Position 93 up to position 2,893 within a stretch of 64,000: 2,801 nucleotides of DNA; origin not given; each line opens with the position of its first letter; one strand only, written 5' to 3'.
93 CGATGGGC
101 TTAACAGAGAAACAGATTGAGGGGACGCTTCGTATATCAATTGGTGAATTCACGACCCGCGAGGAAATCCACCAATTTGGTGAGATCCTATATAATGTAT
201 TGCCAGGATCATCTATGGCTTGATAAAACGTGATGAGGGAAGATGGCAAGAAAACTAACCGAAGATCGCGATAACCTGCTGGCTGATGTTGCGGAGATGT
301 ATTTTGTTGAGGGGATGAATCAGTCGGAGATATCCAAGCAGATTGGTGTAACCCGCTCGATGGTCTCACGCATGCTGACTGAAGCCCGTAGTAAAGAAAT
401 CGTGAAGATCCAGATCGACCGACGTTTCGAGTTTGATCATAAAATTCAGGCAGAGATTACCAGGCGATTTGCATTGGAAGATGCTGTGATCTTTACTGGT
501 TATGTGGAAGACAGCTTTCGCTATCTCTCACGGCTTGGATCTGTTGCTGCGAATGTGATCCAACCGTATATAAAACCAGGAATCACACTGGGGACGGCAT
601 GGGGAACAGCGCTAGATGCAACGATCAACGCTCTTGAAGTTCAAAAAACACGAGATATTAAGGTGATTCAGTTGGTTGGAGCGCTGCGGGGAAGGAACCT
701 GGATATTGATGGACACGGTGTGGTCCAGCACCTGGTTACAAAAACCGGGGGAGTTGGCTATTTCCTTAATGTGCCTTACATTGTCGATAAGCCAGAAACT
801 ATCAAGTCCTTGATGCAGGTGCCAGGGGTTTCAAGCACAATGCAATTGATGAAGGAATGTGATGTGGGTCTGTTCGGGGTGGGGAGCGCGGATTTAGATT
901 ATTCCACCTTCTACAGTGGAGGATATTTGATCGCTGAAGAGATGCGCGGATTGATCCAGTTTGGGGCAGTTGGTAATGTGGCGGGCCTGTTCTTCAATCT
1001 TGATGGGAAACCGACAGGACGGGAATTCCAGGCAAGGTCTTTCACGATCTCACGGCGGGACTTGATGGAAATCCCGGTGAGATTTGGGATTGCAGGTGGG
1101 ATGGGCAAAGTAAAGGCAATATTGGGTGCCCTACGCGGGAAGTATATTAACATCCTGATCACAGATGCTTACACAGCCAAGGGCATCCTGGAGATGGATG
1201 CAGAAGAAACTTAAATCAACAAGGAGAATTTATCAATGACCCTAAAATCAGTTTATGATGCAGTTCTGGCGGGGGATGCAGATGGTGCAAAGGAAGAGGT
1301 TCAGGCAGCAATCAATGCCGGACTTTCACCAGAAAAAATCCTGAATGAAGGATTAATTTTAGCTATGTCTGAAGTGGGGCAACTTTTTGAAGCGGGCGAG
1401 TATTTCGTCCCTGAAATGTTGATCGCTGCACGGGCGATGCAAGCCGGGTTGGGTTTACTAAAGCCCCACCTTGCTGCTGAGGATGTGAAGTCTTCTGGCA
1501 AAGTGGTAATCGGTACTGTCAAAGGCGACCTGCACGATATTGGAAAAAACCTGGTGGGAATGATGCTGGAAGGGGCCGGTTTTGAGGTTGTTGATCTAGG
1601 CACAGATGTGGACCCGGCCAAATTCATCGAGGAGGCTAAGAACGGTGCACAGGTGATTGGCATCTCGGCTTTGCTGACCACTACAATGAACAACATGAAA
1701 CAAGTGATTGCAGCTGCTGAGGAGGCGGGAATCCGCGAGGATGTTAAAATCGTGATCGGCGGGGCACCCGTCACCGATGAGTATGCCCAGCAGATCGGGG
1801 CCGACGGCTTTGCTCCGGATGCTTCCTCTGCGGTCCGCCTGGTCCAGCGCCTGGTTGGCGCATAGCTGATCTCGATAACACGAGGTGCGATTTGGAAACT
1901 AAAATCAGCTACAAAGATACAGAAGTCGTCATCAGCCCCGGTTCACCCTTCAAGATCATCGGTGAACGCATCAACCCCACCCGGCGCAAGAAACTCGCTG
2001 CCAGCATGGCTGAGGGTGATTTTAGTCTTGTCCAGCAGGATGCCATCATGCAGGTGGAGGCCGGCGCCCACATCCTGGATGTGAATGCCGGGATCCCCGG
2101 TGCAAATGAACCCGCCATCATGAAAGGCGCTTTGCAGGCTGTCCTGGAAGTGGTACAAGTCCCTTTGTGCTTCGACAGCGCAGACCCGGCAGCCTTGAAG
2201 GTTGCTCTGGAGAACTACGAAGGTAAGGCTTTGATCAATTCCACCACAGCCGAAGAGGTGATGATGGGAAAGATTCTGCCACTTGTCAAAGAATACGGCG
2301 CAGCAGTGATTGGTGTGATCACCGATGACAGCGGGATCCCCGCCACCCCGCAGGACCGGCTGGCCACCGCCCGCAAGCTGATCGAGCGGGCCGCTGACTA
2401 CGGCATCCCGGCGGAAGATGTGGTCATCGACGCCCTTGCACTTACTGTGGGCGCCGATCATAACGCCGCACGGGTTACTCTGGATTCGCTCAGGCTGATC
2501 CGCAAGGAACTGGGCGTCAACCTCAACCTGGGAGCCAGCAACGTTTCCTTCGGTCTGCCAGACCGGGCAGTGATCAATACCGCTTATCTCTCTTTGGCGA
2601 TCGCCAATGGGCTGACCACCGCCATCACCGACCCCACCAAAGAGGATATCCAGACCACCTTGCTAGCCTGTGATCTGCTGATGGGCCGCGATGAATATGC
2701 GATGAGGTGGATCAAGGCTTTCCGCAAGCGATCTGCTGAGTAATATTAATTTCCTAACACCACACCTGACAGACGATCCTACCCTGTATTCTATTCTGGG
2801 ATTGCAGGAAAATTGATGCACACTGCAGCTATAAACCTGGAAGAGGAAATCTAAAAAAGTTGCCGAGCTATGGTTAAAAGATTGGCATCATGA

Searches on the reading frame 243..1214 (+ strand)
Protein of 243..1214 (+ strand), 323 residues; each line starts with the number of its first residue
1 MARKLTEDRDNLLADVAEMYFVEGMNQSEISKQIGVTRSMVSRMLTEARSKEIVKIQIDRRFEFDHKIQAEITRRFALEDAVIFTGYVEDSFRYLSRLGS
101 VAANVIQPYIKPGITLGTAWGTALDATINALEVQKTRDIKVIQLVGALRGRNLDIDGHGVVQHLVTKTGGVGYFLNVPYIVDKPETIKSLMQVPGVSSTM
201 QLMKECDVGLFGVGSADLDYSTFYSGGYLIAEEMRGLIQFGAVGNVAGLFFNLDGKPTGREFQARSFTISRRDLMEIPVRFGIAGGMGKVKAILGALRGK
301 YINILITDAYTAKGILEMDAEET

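Call 33: search_protein_families(library=ncbifam, proteins=[window:243-1214:+], max_evalue=0.00001)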
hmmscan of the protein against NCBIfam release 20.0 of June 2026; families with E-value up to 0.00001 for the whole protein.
window:243-1214:+ (323 aa): 3 families
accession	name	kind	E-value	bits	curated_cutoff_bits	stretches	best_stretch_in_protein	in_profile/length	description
NF053881.1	TransRegDeoRBac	equivalog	1.8e-54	185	420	1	7-316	3-310/311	DNA-binding transcriptional repressor DeoR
NF011947.0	PRK15418.1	equivalog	3e-38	131.8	486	1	10-317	16-316/319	transcriptional regulator LsrR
TIGR02937.1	sigma70-ECF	superfamily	1.3e-06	28.2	42.9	1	16-51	125-160/165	sigma-70 family RNA polymerase sigma factor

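Call 56: find_encoding_contigs(protein=window:243-1214:+, flank=10000, max_places=1)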
Protein window:243-1214:+ (323 aa): 2 contigs read that carry it; 1 place shown.
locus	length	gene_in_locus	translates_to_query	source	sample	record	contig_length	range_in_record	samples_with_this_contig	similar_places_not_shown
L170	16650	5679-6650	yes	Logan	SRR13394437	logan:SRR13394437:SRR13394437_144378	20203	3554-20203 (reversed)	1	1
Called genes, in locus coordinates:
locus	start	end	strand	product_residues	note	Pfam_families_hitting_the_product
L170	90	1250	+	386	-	PF01208:URO-D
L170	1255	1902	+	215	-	PF00596:Aldolase_II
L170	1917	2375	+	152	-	PF00359:PTS_EIIA_2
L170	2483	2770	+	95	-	PF02302:PTS_IIB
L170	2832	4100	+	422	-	PF03611:EIIC-GAT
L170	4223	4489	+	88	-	-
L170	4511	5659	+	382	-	PF00266:Aminotran_5, PF01212:Beta_elim_lyase (weak), PF01041:DegT_DnrJ_EryC1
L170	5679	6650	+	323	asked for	PF04545:Sigma70_r4 (weak), PF04198:Sugar-bind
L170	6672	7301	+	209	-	PF02607:B12-binding_2, PF02310:B12-binding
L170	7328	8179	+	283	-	PF00809:Pterin_bind, PF03599:CdhD (weak)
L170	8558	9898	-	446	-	-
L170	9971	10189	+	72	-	-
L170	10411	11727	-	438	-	PF00067:p450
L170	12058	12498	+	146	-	PF00582:Usp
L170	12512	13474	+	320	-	PF04055:Radical_SAM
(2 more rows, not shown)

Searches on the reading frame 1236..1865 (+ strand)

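Call 33: search_protein_families(library=ncbifam, proteins=[window:1236-1865:+], max_evalue=0.00001)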
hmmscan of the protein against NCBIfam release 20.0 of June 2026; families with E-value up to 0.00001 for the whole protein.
window:1236-1865:+ (209 aa): 14 families
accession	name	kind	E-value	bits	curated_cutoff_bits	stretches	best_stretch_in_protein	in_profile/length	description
NF047996.1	corrin_MtgC_2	exception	2.3e-65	220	370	1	6-207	8-210/212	glycine betaine-specific corrinoid protein MtgC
TIGR02370.1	pyl_corrinoid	subfamily_domain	3.7e-59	199.4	215.3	1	6-199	2-197/197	methyltransferase cognate corrinoid protein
NF041607.1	dimeth_corrin_MtbC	equivalog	2.3e-56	190.5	350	1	7-205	2-201/203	dimethylamine corrinoid protein MtbC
NF047995.1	corrinoid_MtgC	exception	5.7e-56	189.4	310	1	4-208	6-214/215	glycine betaine-specific corrinoid protein MtgC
TIGR02082.1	metH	equivalog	7.9e-42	143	1010.85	1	9-207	653-858/1182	methionine synthase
NF040669.1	MtaC2_Meth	equivalog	2.3e-38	132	450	1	3-204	43-243/267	methanol--corrinoid protein MtaC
NF040655.1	MtaC_Meth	equivalog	1.3e-36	125.9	420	1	3-206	36-237/253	methanol--corrinoid protein MtaC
NF007024.0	PRK09490.1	equivalog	3.8e-34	117.7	1497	1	15-206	674-875/1234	methionine synthase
NF002612.0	PRK02261.1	equivalog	4.7e-12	45.6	110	1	88-179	4-95/148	methylaspartate mutase subunit S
NF040743.1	ornith_mutase_E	equivalog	2e-10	39.3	800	1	86-192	594-709/730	D-ornithine 4,5-aminomutase subunit OraE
NF052513.1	TransRegCarH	equivalog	3.1e-10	39.8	400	1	5-190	86-262/274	HTH-type transcriptional repressor CarH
NF052385.1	Lys_5_6_beta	equivalog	6.4e-08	32.6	280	1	115-195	138-223/241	lysine 5,6-aminomutase subunit beta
TIGR01501.1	MthylAspMutase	equivalog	1.1e-07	31.7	135.8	1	89-178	3-92/134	methylaspartate mutase subunit S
TIGR00640.1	acid_CoA_mut_C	subfamily_domain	1.2e-07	31.7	57.45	1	89-183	4-98/132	methylmalonyl-CoA mutase C-terminal domain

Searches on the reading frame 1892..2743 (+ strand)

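Call 33: search_protein_families(library=ncbifam, proteins=[window:1892-2743:+], max_evalue=0.00001)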
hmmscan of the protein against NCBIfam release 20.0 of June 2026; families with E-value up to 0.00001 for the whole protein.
window:1892-2743:+ (283 aa): 4 families
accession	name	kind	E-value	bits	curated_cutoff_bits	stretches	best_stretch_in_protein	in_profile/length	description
NF005719.0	PRK07535.1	domain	1e-89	300.3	259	1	20-282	1-263/268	methyltetrahydrofolate:corrinoid/iron-sulfur protein methyltransferase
NF040758.1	CODH_ACS_meth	exception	5e-38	130.9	370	1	20-271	4-256/261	carbon monoxide dehydrogenase/acetyl-CoA synthase methytransferase subunit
TIGR02082.1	metH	equivalog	1.4e-36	125.6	1010.85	1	12-251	335-589/1182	methionine synthase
NF007024.0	PRK09490.1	equivalog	6.5e-21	73.9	1497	1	12-250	352-605/1234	methionine synthase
